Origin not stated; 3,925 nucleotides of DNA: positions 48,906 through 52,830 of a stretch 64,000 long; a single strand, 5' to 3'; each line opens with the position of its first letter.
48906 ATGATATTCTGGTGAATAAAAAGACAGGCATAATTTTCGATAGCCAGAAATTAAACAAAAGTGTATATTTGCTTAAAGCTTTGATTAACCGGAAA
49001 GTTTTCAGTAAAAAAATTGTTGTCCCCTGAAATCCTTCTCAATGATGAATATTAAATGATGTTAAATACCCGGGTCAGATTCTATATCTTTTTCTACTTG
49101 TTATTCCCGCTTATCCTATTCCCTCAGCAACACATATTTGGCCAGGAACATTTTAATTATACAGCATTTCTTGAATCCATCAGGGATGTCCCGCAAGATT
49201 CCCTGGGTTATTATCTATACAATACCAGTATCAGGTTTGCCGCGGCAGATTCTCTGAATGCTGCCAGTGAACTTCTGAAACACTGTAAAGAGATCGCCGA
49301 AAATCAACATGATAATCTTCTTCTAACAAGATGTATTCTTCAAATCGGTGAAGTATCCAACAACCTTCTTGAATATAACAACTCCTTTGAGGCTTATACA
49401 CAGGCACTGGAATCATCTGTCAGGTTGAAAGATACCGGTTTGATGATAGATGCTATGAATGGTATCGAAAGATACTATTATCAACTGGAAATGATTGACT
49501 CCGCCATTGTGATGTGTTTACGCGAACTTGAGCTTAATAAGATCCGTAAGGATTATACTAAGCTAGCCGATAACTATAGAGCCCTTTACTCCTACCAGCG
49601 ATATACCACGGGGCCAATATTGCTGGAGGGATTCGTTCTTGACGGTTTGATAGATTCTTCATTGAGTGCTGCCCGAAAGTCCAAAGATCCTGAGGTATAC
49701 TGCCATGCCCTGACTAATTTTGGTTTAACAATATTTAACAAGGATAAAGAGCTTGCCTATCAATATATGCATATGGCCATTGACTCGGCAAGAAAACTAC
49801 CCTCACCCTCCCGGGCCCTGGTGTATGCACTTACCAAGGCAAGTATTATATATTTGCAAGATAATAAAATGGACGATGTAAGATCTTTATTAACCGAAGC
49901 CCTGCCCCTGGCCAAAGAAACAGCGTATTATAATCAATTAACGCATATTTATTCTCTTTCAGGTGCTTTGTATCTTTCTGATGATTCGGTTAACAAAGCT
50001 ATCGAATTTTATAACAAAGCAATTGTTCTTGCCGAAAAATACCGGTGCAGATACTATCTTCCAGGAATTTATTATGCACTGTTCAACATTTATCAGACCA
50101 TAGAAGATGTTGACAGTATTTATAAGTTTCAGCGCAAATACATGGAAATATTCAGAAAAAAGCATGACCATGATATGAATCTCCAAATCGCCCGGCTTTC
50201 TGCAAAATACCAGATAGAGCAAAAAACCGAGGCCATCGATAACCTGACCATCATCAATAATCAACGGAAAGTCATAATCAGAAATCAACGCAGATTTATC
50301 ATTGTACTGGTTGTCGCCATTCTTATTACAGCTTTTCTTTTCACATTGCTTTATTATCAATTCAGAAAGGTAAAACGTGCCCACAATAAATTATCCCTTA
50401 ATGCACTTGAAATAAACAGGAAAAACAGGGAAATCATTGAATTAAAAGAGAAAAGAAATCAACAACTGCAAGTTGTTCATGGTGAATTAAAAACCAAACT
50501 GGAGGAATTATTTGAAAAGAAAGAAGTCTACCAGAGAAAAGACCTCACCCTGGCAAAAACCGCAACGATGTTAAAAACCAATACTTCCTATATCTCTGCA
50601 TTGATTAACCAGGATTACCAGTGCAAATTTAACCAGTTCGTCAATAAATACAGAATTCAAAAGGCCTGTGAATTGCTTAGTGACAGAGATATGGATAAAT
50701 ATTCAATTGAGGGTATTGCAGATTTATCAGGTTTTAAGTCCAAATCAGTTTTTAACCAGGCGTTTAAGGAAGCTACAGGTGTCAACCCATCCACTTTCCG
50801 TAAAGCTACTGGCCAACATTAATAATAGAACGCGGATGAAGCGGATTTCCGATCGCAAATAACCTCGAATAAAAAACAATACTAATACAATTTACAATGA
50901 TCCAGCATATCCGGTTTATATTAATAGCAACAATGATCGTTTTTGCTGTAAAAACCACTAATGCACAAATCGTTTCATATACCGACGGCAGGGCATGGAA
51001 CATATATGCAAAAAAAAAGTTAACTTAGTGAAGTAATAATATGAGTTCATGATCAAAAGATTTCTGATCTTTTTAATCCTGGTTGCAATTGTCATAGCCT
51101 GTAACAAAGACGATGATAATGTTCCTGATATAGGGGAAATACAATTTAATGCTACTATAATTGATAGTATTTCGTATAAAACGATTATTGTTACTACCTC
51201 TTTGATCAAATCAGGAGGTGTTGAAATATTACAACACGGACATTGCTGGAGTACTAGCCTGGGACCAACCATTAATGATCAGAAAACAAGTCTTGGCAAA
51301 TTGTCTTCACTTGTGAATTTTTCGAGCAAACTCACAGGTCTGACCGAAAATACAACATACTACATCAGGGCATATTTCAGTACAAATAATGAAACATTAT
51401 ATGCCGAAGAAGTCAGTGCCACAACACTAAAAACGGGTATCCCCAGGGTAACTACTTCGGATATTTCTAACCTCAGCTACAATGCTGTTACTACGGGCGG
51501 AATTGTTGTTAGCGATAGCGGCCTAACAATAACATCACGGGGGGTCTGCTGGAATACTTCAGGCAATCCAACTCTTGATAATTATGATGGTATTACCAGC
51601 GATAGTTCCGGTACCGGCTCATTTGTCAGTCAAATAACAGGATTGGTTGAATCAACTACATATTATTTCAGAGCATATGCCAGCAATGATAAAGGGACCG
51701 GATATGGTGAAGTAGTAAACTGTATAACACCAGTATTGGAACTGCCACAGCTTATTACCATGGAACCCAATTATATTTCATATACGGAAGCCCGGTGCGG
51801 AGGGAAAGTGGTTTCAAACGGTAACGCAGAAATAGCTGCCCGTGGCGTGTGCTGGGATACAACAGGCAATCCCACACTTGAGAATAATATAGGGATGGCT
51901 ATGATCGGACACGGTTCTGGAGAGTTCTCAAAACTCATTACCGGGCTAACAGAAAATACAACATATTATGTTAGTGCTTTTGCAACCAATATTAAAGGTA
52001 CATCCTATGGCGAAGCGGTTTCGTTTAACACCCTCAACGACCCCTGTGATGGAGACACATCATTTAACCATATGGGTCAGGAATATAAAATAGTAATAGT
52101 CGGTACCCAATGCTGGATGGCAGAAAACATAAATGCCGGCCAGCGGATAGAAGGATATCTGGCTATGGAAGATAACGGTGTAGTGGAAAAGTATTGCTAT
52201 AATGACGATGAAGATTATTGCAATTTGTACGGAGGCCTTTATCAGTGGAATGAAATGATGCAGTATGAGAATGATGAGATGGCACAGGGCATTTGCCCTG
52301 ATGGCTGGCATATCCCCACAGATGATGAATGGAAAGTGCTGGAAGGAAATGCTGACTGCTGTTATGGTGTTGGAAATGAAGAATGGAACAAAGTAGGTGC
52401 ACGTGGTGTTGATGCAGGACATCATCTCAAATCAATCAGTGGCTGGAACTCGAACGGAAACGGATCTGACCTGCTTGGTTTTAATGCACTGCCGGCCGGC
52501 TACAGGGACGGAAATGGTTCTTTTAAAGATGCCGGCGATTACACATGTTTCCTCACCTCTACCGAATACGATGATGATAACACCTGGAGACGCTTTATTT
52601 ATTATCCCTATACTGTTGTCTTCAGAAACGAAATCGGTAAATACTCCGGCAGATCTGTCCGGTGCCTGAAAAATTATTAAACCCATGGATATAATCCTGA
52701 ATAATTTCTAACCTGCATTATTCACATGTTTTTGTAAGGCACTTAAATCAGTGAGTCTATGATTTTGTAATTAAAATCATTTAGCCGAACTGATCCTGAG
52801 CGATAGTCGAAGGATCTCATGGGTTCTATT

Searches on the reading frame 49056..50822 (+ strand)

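Call 27: search_protein_families(library=pfam, proteins=[window:49056-50822:+], max_evalue=0.001)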
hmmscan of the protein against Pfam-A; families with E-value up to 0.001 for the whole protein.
window:49056-50822:+ (588 aa): 3 families
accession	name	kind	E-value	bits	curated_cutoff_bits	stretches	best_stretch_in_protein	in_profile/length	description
PF12833.13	HTH_18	-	5.7e-15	55.8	33.6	1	503-583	2-79/80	Helix-turn-helix domain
PF13424.12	TPR_12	-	1.8e-07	31.7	30.1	0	219-288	6-77/77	Tetratricopeptide repeat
PF00165.29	HTH_AraC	-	0.00022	21.7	26.6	1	547-582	7-41/42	Bacterial regulatory helix-turn-helix proteins, AraC family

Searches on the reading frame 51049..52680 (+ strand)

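Call 83: search_protein_families(library=pfam, proteins=[window:51049-52680:+], max_evalue=0.0001)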
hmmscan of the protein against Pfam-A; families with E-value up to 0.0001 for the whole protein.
window:51049-52680:+ (543 aa): 3 families
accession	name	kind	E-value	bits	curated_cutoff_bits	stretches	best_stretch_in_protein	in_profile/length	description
PF09603.15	Fib_succ_major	-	6.5e-34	118.3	33.9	1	350-541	2-187/187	Fibrobacter succinogenes major domain (Fib_succ_major)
PF16656.11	Pur_ac_phosph_N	-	2.2e-06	28.5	30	0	86-120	56-87/93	Purple acid Phosphatase, N-terminal domain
PF00041.27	fn3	-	4.9e-06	27.1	25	0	194-218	51-75/84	Fibronectin type III domain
